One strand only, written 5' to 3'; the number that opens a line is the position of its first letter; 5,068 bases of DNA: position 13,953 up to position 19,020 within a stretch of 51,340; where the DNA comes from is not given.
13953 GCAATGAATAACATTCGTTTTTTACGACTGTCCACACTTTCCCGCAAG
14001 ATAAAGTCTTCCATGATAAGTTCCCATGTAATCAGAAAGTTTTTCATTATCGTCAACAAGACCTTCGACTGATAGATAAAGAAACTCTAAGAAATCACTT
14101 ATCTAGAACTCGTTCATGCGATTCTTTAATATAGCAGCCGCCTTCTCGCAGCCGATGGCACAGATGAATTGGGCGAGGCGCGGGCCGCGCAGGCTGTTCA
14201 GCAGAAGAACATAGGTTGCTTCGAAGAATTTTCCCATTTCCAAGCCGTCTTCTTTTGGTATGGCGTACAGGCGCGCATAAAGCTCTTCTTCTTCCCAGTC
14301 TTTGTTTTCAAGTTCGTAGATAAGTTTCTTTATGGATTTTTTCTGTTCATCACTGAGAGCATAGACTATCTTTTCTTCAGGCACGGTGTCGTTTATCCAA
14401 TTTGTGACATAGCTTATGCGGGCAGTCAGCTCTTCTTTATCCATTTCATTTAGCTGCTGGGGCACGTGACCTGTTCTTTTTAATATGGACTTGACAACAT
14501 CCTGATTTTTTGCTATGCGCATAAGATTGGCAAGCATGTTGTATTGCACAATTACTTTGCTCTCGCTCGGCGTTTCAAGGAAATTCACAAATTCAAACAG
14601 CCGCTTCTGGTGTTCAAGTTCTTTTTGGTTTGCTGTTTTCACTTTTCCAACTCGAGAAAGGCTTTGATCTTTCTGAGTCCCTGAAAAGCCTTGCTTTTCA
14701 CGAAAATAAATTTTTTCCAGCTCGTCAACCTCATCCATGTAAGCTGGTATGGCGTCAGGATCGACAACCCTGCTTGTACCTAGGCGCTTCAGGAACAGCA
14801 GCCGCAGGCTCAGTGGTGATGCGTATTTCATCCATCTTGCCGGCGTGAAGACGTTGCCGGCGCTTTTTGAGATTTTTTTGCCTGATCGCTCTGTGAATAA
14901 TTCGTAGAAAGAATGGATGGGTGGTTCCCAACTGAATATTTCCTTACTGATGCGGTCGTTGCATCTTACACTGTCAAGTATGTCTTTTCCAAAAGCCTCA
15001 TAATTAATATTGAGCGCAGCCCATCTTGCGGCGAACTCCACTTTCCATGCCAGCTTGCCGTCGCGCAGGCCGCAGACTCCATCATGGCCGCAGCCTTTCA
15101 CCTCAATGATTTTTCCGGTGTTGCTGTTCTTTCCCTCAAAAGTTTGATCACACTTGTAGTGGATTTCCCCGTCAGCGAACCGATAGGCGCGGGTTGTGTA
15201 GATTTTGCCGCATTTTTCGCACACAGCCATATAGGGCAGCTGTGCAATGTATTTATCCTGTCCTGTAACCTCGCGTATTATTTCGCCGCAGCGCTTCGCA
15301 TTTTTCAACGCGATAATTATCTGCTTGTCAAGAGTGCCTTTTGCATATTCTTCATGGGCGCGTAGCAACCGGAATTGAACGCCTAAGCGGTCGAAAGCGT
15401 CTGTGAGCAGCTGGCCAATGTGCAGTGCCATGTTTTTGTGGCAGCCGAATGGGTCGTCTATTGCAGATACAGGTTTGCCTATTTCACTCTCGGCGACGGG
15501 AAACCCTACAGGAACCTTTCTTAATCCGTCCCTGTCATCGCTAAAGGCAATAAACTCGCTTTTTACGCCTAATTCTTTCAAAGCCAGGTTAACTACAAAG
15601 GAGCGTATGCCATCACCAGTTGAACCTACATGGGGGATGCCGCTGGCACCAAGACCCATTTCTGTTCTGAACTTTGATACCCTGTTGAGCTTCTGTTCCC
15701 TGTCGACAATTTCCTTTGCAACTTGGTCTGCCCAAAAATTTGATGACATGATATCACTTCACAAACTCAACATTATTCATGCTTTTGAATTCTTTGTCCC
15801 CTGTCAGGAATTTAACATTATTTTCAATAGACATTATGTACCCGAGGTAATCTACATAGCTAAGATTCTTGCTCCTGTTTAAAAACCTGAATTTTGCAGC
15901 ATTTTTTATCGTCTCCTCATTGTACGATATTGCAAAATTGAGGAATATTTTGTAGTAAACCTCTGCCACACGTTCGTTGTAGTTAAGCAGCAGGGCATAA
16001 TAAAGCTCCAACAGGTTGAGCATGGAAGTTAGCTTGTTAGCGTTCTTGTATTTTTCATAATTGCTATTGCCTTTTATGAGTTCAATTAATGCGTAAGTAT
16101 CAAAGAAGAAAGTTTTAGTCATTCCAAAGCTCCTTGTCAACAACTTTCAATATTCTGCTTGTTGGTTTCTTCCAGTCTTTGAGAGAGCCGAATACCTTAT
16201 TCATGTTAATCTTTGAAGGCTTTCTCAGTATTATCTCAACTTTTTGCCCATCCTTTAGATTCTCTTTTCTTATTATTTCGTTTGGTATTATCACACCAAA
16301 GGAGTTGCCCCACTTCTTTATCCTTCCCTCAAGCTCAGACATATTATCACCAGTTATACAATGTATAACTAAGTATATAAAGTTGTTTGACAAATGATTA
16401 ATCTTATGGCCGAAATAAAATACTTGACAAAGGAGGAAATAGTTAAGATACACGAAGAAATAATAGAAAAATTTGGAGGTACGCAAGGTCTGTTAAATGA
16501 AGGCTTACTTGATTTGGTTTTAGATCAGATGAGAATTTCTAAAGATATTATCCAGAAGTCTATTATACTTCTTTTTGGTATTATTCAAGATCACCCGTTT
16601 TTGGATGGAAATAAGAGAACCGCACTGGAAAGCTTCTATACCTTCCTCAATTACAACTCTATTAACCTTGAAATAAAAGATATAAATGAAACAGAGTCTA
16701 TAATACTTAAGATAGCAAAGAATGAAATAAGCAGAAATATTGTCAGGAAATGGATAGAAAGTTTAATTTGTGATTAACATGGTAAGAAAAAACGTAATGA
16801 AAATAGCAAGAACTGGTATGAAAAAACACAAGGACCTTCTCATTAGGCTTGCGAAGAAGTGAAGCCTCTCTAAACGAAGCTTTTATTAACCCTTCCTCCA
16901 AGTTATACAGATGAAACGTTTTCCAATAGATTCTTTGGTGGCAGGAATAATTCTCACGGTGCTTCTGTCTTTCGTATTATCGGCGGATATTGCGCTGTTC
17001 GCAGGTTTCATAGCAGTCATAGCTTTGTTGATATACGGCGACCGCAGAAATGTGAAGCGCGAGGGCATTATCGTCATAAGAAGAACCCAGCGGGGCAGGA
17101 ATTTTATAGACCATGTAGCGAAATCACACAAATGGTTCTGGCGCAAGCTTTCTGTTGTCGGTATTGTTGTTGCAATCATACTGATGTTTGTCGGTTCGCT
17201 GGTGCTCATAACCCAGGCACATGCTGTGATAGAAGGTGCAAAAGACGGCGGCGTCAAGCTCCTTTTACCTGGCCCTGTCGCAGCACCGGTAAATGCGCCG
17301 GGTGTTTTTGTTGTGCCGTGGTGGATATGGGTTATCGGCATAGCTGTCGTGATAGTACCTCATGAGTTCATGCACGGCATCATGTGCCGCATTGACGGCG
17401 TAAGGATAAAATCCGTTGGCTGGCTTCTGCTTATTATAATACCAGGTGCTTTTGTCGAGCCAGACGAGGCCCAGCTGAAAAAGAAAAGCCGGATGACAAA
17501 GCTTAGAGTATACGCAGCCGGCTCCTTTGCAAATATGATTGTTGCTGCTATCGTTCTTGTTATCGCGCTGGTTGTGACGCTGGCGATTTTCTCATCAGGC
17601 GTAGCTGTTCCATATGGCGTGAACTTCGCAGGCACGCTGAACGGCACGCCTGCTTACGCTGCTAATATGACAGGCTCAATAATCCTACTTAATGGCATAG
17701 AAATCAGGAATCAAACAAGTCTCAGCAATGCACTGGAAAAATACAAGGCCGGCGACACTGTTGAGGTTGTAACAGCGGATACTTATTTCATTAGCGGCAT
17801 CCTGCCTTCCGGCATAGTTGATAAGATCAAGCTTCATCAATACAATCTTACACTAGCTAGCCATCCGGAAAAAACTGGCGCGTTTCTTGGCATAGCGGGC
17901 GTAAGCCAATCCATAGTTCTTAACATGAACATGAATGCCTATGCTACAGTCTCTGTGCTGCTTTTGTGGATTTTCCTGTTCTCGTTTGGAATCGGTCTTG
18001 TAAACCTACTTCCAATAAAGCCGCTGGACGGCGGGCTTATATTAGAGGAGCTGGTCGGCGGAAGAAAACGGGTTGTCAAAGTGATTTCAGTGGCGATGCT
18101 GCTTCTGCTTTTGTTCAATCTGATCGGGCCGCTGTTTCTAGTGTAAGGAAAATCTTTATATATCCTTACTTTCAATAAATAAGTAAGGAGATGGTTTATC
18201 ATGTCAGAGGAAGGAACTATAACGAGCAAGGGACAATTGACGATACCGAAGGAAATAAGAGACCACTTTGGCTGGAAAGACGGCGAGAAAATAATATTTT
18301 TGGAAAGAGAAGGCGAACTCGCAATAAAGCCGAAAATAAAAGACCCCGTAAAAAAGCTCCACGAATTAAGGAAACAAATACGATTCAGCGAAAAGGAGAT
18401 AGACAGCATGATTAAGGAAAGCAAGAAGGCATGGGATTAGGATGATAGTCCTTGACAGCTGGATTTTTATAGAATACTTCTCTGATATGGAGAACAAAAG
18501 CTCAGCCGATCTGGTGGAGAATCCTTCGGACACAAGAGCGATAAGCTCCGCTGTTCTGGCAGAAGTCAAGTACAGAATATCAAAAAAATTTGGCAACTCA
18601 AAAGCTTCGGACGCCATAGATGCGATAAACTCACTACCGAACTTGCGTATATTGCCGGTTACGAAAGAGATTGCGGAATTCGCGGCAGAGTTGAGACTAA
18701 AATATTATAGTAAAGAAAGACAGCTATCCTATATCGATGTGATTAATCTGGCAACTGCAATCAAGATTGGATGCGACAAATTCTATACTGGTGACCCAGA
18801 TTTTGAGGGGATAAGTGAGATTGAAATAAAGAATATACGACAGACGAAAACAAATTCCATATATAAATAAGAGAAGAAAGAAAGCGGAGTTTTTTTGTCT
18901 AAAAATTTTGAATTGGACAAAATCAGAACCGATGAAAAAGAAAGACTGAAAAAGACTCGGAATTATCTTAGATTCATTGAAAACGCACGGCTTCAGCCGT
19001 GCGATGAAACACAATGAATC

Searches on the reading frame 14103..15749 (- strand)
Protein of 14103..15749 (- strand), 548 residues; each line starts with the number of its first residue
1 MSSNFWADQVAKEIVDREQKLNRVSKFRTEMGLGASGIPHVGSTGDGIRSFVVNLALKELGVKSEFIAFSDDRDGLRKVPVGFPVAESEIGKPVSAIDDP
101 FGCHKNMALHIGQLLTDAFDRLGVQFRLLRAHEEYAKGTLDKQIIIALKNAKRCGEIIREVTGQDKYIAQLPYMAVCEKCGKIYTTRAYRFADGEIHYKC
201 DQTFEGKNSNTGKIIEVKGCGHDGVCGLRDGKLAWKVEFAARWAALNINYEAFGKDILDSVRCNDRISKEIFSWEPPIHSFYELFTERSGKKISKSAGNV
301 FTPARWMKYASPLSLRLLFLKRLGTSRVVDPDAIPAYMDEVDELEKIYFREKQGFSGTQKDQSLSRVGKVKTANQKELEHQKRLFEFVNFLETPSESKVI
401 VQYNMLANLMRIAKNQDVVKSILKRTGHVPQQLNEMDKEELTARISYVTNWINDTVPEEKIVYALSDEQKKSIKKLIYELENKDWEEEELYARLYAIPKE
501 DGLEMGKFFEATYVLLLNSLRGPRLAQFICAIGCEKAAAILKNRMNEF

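Call 38: search_protein_families(library=pfam, proteins=[window:14103-15749:-], max_evalue=0.001)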
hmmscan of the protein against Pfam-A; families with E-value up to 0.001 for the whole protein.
window:14103-15749:- (548 aa): 2 families
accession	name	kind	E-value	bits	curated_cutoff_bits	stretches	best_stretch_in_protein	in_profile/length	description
PF01921.24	tRNA-synt_1f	-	1.9e-90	303.8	27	1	5-355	2-341/360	tRNA synthetases class I (K)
PF19269.4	Anticodon_2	-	7.8e-07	30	23.6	1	464-538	59-134/141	Anticodon binding domain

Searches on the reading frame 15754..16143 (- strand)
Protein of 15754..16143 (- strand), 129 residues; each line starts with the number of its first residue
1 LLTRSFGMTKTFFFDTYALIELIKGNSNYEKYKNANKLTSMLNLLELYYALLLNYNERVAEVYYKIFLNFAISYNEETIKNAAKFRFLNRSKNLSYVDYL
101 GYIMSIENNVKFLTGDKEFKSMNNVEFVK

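Call 38: search_protein_families(library=pfam, proteins=[window:15754-16143:-], max_evalue=0.001)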
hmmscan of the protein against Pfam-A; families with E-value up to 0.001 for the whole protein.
window:15754-16143:- (129 aa): 1 family
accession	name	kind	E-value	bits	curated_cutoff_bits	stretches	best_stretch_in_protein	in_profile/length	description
PF01850.27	PIN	-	1.7e-06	29.1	23.6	1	13-122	2-117/120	PIN domain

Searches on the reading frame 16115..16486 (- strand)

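Call 38: search_protein_families(library=pfam, proteins=[window:16115-16486:-], max_evalue=0.001)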
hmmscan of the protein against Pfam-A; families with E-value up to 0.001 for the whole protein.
window:16115-16486:- (123 aa): 1 family
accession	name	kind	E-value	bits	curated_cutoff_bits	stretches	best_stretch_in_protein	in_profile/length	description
PF04014.23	MazE_antitoxin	-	9e-09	35.6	24.7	1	56-88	1-33/48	Antidote-toxin recognition MazE, bacterial antitoxin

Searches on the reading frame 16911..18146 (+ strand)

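Call 39: search_protein_families(library=pfam, proteins=[window:16911-18146:+], max_evalue=0.001)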
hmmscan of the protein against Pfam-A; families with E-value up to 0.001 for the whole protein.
window:16911-18146:+ (411 aa): 1 family
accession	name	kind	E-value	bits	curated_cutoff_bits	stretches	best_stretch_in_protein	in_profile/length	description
PF02163.28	Peptidase_M50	-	8.7e-25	87.8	27.2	1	141-400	3-218/221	Peptidase family M50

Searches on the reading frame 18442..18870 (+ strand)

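Call 39: search_protein_families(library=pfam, proteins=[window:18442-18870:+], max_evalue=0.001)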
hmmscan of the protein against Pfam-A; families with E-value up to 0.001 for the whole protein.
window:18442-18870:+ (142 aa): 1 family
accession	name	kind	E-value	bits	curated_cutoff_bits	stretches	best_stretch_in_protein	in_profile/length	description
PF01850.27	PIN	-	6.1e-16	59.6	23.6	1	2-124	1-117/120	PIN domain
